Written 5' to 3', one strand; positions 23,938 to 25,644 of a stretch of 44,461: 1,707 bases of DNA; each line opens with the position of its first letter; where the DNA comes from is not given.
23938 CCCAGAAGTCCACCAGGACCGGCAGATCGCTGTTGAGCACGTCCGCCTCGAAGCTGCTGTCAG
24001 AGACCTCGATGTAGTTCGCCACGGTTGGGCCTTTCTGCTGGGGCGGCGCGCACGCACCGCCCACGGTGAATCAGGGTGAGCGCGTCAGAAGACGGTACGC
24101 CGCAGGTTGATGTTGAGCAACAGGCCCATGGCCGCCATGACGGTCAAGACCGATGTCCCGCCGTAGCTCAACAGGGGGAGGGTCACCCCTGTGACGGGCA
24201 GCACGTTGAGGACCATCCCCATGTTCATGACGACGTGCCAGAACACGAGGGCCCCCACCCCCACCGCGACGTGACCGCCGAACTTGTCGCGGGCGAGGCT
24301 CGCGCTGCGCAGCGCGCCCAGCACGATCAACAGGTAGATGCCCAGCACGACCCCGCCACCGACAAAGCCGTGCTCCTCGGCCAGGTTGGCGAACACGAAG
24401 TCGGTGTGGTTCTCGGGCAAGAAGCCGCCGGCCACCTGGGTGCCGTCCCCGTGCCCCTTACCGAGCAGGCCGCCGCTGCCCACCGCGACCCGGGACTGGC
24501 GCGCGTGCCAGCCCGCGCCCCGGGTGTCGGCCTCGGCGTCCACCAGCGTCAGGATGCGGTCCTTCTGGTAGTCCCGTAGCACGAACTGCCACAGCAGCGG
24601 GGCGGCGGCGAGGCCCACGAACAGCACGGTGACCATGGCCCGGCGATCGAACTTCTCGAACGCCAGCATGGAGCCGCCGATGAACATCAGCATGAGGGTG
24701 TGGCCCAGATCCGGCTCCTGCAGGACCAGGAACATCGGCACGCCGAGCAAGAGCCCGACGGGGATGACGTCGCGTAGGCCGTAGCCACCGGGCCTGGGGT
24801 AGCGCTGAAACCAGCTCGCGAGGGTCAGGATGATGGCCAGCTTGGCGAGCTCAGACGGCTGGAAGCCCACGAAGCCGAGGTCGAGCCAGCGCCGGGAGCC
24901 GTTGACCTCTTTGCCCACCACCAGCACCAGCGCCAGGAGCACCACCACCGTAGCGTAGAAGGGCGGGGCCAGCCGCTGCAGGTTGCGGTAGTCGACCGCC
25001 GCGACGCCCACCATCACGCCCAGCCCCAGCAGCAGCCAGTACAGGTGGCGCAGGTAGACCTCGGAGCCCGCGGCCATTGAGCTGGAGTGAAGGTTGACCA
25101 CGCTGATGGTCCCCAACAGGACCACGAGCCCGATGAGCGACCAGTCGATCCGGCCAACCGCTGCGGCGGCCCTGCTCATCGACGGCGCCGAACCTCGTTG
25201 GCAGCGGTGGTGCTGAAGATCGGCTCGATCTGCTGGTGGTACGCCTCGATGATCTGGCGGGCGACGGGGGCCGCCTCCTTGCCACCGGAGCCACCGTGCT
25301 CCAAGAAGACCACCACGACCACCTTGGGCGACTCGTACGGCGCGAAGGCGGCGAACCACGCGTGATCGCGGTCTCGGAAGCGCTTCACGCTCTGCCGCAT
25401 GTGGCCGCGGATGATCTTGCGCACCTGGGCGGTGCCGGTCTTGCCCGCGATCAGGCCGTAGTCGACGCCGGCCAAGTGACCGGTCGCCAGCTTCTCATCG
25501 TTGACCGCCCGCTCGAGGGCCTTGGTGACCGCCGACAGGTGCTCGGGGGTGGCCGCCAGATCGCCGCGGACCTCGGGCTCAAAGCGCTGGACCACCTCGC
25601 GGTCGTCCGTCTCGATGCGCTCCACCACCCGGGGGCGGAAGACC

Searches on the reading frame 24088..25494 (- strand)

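Call 10: search_protein_families(library=pfam, proteins=[window:24088-25494:-], max_evalue=0.01)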
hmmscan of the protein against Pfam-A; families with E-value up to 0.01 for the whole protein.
window:24088-25494:- (469 aa): 1 family
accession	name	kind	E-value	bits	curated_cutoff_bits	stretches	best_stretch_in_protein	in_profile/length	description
PF01098.24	FTSW_RODA_SPOVE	-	5.4e-91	305.7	26.4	1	120-464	4-352/356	Cell cycle protein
